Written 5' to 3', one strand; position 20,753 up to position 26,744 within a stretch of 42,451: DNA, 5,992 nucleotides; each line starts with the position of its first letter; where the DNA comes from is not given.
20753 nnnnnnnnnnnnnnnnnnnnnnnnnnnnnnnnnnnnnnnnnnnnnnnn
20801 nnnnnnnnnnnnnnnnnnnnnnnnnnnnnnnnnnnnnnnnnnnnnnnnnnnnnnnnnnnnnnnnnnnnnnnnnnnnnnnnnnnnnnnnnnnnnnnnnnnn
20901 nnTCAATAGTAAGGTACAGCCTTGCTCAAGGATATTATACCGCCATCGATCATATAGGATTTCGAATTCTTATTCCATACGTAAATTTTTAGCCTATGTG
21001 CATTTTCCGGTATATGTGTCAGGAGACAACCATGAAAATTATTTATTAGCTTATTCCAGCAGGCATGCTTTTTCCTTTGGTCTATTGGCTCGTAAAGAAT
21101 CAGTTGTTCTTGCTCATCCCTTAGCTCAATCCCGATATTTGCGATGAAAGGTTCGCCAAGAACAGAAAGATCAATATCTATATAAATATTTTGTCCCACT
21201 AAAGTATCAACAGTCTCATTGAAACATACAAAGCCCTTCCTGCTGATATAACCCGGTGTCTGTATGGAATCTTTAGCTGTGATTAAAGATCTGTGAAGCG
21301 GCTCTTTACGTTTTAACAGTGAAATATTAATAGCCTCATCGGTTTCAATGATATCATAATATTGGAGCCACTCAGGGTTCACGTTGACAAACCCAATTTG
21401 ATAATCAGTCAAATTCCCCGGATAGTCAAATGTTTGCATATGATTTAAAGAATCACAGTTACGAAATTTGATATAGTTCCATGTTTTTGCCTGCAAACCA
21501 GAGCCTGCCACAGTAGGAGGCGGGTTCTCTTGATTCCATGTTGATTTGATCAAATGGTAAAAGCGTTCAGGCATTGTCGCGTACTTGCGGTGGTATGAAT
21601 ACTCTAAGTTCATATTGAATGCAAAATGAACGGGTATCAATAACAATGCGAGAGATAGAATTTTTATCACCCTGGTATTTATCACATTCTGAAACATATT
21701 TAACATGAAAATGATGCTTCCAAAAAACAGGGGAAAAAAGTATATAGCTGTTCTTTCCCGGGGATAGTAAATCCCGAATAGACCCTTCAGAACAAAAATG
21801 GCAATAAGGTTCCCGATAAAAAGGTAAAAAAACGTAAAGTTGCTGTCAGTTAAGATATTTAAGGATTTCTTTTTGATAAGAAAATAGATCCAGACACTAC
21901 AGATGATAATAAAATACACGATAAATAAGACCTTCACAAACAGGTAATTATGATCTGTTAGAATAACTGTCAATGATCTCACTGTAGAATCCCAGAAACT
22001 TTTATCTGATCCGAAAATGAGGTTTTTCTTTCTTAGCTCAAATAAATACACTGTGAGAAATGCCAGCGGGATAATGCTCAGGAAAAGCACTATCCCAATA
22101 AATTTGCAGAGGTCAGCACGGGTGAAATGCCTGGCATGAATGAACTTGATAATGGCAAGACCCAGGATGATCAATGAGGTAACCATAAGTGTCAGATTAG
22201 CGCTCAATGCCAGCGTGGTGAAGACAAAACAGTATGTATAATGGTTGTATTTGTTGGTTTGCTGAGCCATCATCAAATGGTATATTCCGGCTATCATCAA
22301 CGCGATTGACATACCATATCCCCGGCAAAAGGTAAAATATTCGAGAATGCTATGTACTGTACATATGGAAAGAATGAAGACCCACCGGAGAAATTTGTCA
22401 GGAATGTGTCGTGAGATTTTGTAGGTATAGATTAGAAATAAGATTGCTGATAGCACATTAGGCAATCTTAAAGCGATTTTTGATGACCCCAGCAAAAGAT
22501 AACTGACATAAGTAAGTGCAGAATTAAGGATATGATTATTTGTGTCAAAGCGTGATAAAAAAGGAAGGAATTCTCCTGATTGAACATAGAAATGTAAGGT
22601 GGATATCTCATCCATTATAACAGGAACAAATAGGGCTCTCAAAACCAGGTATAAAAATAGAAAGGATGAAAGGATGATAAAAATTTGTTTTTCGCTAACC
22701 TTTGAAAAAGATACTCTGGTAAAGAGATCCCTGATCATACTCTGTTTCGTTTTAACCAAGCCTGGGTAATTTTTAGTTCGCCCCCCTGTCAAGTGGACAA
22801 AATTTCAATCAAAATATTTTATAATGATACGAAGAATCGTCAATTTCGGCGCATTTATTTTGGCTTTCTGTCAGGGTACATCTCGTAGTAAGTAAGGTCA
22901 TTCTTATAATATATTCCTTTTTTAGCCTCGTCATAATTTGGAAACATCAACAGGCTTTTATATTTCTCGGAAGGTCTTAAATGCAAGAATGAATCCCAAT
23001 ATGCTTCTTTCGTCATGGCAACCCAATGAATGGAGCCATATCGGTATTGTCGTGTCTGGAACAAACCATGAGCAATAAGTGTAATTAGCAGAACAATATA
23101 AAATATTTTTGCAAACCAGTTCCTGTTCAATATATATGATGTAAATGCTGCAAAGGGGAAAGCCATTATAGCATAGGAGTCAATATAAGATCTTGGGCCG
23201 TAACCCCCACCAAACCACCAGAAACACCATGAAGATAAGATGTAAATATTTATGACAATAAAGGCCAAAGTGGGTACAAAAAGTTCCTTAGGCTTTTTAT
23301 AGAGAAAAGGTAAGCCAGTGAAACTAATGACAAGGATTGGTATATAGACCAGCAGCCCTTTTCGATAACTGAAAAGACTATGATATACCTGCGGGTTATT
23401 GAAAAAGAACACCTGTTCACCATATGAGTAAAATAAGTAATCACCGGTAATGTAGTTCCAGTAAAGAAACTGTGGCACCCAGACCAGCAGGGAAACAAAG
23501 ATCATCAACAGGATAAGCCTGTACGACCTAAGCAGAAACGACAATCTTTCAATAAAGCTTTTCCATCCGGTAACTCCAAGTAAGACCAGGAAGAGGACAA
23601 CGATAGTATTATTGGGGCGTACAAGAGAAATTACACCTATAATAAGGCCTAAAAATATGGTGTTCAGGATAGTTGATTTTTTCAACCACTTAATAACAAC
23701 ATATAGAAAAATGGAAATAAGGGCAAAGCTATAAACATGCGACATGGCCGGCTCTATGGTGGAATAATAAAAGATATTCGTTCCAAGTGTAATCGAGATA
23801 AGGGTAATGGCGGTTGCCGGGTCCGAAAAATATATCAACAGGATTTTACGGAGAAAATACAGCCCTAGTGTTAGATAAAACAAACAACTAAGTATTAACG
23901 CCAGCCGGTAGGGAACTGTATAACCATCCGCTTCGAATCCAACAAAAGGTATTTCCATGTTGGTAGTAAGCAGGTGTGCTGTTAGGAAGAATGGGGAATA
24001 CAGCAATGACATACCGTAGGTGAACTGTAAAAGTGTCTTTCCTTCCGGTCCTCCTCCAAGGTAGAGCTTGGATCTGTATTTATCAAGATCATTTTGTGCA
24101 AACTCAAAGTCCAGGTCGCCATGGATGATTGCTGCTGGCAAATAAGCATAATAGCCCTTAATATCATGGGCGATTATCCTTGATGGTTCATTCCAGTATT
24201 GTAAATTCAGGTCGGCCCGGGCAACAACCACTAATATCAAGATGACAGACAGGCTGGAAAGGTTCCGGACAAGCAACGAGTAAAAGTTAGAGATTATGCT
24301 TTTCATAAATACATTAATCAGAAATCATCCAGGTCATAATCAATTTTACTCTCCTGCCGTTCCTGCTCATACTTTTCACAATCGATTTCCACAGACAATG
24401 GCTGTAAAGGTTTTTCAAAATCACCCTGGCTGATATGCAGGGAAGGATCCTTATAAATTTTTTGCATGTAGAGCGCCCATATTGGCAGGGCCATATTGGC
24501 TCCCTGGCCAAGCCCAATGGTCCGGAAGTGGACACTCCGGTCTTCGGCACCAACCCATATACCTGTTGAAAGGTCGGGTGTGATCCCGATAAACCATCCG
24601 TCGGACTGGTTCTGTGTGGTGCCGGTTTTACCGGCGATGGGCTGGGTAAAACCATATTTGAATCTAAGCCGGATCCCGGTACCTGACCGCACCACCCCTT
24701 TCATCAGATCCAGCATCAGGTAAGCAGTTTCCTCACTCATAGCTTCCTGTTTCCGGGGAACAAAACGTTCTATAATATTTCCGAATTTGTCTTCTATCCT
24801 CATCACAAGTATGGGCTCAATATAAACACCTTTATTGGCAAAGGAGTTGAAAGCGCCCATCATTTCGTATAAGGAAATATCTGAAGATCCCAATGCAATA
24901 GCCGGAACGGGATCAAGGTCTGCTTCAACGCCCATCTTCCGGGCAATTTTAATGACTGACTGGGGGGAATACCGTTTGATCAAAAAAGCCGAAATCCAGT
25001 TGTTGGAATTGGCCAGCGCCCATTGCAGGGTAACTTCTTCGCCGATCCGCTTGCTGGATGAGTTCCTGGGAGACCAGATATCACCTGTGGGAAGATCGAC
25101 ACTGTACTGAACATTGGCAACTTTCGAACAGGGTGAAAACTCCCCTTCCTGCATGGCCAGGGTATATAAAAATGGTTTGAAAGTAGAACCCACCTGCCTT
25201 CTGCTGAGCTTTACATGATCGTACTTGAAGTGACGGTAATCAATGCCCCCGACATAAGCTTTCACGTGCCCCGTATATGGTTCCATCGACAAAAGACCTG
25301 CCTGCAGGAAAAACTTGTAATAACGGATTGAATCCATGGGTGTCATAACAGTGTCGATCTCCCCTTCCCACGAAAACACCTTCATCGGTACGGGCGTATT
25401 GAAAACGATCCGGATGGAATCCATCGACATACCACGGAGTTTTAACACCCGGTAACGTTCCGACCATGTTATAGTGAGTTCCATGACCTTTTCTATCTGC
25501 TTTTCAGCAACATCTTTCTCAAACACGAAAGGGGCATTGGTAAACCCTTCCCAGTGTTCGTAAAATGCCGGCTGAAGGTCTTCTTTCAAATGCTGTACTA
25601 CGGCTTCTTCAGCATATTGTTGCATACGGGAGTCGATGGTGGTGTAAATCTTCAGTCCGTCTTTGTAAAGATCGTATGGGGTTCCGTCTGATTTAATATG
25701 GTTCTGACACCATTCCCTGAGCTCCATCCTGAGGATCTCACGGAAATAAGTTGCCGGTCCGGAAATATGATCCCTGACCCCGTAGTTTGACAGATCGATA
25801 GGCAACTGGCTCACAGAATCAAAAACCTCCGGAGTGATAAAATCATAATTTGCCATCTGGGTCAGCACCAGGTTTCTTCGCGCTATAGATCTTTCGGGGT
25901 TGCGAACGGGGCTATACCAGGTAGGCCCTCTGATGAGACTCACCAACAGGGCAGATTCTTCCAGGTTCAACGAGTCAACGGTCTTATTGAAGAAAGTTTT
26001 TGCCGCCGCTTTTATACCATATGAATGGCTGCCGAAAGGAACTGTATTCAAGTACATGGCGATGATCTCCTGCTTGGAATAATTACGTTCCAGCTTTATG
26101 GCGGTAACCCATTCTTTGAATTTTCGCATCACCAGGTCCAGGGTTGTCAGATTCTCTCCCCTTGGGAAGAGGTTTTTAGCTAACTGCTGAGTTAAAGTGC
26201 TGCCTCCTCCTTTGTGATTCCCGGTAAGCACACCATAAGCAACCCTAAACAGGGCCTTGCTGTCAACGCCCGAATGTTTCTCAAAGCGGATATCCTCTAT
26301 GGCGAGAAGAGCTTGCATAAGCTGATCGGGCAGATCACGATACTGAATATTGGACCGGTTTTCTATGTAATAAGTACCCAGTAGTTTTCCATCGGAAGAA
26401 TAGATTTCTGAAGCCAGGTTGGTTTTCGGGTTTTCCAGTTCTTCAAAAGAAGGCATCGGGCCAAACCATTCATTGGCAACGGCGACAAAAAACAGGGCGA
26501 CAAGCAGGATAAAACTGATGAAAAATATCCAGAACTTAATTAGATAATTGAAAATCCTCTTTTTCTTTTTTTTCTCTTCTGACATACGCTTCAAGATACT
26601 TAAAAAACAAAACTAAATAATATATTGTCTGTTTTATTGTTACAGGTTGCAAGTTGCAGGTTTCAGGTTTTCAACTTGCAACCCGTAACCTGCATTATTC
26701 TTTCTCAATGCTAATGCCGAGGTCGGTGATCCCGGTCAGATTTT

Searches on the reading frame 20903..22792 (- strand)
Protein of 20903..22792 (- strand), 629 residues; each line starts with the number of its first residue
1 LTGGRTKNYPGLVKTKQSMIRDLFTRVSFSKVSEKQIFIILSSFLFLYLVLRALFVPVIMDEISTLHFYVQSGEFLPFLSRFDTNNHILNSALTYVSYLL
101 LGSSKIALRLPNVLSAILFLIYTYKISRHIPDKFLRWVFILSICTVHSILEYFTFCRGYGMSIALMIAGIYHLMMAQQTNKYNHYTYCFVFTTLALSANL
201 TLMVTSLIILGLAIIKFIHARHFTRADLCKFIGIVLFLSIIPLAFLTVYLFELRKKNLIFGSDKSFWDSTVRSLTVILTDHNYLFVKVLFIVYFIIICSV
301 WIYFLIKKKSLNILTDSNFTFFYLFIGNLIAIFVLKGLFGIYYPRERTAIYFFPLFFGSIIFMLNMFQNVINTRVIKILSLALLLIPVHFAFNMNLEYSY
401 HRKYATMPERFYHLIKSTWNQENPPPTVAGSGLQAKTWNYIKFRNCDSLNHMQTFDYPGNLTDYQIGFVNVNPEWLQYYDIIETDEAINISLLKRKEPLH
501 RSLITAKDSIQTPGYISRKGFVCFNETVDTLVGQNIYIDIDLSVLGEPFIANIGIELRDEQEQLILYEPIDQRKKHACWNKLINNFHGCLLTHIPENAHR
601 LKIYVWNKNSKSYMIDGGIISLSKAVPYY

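Call 7: search_protein_families(library=pfam, proteins=[window:20903-22792:-])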
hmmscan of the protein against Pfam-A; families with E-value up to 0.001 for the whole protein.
window:20903-22792:- (629 aa): 0 families

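Call 13: find_encoding_contigs(protein=window:20903-22738:-, flank=3000, max_places=10)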
Protein window:20903-22738:- (611 aa): 3 contigs read that carry it; 2 places shown.
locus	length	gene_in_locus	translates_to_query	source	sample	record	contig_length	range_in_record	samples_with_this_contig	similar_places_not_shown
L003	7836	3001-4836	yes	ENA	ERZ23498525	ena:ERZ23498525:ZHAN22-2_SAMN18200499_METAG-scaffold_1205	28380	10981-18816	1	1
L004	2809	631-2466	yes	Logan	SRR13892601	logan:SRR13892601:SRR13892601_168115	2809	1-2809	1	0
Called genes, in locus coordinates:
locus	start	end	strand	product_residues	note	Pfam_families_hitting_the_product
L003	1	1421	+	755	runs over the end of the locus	PF00912:Transgly, PF28500:PBP_middle, PF00905:Transpeptidase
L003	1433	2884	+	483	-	-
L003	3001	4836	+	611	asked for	-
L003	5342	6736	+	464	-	-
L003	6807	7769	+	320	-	PF00535:Glycos_transf_2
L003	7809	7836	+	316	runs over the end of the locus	PF03706:LPG_synthase_TM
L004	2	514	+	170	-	?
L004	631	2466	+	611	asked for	-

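Call 49: search_protein_families(library=ncbifam, proteins=[window:20903-22738:-], max_evalue=0.001)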
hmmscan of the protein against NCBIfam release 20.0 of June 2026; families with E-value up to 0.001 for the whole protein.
window:20903-22738:- (611 aa): 0 families

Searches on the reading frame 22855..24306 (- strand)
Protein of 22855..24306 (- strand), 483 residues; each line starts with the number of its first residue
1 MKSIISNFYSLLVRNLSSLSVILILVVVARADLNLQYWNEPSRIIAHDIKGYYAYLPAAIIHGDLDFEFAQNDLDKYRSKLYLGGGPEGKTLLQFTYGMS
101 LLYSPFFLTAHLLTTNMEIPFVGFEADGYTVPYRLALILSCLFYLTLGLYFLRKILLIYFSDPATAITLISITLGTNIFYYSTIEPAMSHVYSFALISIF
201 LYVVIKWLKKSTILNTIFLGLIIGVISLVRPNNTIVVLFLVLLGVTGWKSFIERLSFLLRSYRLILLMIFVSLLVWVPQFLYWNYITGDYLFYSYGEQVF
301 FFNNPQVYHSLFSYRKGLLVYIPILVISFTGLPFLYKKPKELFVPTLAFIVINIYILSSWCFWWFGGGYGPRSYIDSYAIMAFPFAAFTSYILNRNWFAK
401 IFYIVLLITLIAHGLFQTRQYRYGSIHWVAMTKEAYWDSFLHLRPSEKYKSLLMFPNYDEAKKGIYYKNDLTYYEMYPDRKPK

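Call 7: search_protein_families(library=pfam, proteins=[window:22855-24306:-])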
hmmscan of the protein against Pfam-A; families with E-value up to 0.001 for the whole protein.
window:22855-24306:- (483 aa): 0 families

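Call 49: search_protein_families(library=ncbifam, proteins=[window:22855-24306:-], max_evalue=0.001)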
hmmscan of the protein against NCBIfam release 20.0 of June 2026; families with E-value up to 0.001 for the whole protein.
window:22855-24306:- (483 aa): 1 family
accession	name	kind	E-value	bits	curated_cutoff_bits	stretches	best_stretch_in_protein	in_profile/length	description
NF047440.1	LA3751_2_3_fam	subfamily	2.6e-07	29.8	200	1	131-421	96-385/460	LA_3751/LA_3752 family putative glycosyltransferase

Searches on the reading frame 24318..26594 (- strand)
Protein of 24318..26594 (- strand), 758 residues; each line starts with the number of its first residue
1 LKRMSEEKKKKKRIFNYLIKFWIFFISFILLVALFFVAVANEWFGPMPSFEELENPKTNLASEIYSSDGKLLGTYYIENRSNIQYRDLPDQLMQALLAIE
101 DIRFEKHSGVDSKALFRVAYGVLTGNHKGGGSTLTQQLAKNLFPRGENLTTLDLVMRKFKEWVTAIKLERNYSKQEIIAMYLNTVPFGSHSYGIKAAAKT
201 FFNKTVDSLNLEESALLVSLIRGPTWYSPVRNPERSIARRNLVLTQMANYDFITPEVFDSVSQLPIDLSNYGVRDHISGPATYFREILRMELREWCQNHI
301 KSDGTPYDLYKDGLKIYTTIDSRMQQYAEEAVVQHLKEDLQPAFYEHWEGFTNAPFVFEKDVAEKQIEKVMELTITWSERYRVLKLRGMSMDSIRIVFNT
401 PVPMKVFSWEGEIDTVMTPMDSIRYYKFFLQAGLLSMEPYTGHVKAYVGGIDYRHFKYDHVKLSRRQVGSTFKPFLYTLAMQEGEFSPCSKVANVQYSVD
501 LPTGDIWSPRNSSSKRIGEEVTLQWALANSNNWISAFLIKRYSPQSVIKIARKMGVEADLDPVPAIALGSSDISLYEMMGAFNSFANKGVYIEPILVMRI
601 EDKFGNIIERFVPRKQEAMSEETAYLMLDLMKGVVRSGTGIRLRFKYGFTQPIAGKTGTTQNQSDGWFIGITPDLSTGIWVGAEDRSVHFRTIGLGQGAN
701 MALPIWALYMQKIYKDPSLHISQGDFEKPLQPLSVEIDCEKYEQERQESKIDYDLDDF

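Call 7: search_protein_families(library=pfam, proteins=[window:24318-26594:-])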
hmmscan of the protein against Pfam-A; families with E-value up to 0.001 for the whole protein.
window:24318-26594:- (758 aa): 2 families
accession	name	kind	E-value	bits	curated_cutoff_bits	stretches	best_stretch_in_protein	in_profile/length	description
PF00912.28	Transgly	-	3.2e-56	190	27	1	69-247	2-177/178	Transglycosylase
PF00905.27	Transpeptidase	-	9.3e-23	81.3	22.1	1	437-674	6-267/299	Penicillin binding protein transpeptidase domain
